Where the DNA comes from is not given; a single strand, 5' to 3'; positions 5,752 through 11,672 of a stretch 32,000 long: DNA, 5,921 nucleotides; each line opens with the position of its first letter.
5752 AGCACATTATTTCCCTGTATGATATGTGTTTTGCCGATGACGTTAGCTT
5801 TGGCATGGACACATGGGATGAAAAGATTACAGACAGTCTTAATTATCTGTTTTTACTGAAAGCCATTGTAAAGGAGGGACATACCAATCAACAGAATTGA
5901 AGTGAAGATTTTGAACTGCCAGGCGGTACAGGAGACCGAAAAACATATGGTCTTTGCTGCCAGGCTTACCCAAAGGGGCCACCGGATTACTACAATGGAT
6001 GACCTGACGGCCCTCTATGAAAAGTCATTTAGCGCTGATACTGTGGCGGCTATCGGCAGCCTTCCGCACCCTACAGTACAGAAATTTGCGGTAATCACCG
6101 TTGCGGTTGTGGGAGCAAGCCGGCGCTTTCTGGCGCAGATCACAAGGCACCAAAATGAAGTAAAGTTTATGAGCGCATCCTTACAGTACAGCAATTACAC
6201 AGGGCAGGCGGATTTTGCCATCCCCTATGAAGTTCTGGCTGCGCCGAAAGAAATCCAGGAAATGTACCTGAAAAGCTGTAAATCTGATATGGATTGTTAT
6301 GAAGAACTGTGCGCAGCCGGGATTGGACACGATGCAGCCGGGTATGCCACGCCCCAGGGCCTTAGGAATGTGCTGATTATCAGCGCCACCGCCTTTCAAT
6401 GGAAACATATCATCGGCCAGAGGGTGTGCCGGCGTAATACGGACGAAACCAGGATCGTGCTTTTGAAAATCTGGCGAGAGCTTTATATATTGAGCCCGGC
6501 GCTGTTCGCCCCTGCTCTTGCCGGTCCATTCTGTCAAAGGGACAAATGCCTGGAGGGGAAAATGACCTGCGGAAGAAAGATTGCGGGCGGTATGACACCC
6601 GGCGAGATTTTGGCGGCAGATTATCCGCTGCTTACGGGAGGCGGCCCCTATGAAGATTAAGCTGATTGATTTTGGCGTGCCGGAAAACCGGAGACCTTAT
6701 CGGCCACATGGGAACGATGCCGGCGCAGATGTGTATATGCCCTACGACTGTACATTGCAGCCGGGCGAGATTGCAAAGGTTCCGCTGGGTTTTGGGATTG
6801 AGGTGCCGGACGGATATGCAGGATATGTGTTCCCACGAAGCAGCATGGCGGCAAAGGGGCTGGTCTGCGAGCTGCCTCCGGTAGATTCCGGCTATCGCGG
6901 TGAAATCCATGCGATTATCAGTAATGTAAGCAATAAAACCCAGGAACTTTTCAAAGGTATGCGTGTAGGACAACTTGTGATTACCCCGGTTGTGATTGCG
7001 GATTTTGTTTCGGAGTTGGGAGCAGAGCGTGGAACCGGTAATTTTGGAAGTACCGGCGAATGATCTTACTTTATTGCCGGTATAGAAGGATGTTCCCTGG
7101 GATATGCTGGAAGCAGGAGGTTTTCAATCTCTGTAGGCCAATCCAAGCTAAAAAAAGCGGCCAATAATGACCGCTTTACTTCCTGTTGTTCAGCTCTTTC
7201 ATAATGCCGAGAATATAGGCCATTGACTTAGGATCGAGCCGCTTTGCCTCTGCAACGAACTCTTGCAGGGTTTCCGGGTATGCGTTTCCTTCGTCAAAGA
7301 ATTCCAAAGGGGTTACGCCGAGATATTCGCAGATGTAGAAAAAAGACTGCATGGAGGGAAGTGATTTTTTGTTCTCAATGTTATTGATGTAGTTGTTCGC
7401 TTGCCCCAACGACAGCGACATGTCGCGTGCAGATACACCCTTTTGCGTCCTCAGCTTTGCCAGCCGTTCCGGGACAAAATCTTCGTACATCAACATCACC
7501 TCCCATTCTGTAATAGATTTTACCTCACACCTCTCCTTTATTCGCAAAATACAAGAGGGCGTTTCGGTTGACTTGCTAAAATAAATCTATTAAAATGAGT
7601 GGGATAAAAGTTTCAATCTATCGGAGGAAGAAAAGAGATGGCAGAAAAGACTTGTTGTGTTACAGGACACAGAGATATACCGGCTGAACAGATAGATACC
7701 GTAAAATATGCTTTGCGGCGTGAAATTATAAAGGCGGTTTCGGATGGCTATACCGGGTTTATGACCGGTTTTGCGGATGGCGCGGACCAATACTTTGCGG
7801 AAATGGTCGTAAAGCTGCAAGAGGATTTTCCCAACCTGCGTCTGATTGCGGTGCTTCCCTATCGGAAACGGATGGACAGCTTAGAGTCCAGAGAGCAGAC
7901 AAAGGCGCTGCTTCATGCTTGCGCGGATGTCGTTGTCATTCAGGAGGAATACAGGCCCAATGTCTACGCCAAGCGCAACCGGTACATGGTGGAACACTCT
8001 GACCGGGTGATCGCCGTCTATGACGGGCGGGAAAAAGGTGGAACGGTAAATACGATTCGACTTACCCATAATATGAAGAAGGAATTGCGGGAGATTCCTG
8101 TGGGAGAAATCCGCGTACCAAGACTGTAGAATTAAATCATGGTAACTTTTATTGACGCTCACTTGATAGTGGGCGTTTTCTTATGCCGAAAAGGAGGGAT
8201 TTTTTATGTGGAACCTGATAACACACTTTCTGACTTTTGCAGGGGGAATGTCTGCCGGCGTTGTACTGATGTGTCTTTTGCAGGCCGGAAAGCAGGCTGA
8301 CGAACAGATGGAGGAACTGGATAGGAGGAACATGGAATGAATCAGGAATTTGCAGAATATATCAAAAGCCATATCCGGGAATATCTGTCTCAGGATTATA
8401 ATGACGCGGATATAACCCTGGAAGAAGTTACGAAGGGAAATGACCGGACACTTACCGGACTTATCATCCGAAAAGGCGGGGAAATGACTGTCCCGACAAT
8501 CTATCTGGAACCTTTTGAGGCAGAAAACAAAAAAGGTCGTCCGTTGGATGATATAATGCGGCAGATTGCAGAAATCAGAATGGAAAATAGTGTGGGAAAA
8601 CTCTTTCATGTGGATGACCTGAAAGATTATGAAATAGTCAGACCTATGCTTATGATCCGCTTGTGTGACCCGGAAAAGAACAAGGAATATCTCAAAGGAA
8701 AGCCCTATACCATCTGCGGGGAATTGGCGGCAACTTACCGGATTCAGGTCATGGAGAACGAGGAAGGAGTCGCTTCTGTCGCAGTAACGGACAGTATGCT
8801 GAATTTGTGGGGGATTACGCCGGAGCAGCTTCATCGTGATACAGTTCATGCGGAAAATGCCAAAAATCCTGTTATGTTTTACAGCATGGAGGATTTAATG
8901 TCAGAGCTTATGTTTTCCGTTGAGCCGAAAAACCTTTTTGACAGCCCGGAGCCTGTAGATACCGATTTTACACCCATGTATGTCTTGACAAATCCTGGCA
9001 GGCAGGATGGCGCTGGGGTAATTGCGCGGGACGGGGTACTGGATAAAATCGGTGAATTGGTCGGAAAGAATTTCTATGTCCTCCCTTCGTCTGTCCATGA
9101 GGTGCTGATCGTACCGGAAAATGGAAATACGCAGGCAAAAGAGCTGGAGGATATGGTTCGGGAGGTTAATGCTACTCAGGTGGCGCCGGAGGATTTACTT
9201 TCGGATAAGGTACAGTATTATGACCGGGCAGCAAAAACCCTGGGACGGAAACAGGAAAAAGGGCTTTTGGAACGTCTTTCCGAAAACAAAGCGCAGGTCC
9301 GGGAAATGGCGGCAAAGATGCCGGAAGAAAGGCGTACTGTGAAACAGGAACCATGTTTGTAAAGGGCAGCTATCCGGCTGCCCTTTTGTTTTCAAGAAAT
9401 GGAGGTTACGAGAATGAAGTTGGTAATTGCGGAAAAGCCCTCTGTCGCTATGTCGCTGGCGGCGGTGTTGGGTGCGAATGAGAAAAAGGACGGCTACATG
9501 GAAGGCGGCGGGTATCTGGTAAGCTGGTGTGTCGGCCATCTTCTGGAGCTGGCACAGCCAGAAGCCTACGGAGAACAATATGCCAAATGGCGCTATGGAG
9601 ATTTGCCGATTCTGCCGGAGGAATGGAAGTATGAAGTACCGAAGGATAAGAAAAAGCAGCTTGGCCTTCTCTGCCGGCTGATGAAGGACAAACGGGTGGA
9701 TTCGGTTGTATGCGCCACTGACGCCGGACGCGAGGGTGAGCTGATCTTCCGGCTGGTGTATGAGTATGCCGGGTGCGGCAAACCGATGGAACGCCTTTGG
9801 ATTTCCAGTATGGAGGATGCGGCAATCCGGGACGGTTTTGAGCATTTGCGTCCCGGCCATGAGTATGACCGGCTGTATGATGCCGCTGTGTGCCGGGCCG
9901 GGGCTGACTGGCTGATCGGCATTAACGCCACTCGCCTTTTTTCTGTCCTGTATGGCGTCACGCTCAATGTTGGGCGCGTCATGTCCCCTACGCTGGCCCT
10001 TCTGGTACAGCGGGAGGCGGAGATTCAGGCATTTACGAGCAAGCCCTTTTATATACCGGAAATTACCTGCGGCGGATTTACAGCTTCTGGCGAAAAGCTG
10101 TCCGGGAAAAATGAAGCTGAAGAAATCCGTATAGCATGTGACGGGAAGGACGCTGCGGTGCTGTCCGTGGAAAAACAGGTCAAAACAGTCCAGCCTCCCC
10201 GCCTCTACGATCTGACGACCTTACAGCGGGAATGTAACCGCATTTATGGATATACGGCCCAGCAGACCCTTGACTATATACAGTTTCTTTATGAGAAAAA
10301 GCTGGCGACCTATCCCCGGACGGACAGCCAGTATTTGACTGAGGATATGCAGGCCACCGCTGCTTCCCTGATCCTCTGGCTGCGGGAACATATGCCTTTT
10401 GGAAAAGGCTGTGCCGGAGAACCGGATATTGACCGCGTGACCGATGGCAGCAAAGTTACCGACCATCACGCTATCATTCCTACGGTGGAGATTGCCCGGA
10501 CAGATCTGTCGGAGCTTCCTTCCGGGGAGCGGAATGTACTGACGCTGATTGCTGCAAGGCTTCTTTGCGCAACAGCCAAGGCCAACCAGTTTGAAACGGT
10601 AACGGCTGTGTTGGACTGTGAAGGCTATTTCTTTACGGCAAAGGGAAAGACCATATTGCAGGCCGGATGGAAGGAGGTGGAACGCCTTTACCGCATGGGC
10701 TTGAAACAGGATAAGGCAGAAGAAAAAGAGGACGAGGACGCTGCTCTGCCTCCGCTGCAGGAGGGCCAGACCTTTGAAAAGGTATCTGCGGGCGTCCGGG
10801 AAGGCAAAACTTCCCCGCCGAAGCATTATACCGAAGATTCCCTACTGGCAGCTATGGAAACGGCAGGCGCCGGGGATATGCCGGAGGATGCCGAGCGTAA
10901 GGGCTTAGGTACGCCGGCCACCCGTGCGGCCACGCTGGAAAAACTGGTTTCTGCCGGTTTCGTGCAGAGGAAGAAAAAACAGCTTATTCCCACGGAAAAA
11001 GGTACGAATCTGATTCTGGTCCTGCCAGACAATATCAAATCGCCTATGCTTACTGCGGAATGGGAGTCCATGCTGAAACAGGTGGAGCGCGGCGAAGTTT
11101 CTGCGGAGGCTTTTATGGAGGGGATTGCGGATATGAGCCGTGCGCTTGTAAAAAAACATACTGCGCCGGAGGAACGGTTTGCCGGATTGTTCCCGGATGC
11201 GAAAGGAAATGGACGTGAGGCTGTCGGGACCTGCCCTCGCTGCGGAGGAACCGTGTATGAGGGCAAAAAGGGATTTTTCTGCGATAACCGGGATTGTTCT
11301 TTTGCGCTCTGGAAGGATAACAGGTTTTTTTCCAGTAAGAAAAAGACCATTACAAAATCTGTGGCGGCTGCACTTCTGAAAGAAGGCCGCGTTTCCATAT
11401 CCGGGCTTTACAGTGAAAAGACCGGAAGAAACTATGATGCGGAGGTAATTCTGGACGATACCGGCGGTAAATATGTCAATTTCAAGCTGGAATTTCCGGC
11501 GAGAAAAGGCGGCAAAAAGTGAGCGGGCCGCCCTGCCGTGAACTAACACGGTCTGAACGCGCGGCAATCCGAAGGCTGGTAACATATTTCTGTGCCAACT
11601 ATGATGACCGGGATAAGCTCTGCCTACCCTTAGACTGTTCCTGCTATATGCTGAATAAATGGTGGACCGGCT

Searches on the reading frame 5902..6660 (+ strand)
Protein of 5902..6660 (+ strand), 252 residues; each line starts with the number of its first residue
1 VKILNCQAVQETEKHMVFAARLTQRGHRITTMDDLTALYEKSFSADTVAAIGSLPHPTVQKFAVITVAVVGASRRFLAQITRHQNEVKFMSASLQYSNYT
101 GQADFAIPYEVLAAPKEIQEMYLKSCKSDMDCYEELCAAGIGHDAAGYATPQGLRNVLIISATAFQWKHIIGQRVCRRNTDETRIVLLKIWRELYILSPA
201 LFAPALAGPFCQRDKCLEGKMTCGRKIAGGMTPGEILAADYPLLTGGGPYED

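Call 72: search_protein_families(library=pfam, proteins=[window:5902-6660:+], max_evalue=0.0001)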
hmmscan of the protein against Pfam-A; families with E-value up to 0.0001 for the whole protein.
window:5902-6660:+ (252 aa): 1 family
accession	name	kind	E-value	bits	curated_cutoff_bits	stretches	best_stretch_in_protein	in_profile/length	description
PF02511.20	Thy1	-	3.3e-29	102.5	24.8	1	9-199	6-190/191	Thymidylate synthase complementing protein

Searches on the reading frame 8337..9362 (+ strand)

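Call 72: search_protein_families(library=pfam, proteins=[window:8337-9362:+], max_evalue=0.0001)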
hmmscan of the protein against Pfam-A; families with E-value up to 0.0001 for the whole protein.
window:8337-9362:+ (341 aa): 1 family
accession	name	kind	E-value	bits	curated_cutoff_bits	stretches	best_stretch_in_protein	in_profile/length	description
PF18941.5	DUF5688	-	9e-86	288.4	34.5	1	3-297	2-290/290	Family of unknown function (DUF5688)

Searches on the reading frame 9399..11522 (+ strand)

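Call 72: search_protein_families(library=pfam, proteins=[window:9399-11522:+], max_evalue=0.0001)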
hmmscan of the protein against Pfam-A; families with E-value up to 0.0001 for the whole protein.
window:9399-11522:+ (707 aa): 3 families
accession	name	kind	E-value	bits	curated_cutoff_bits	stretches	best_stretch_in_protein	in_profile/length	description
PF01131.25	Topoisom_bac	-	2.1e-108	363.4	35.1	1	155-574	2-411/411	DNA topoisomerase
PF01751.28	Toprim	-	1.1e-12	48.3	23.1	1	7-135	1-93/96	Toprim domain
PF13342.12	Toprim_Crpt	-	2.4e-06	27.9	32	1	633-696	2-58/60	C-terminal repeat of topoisomerase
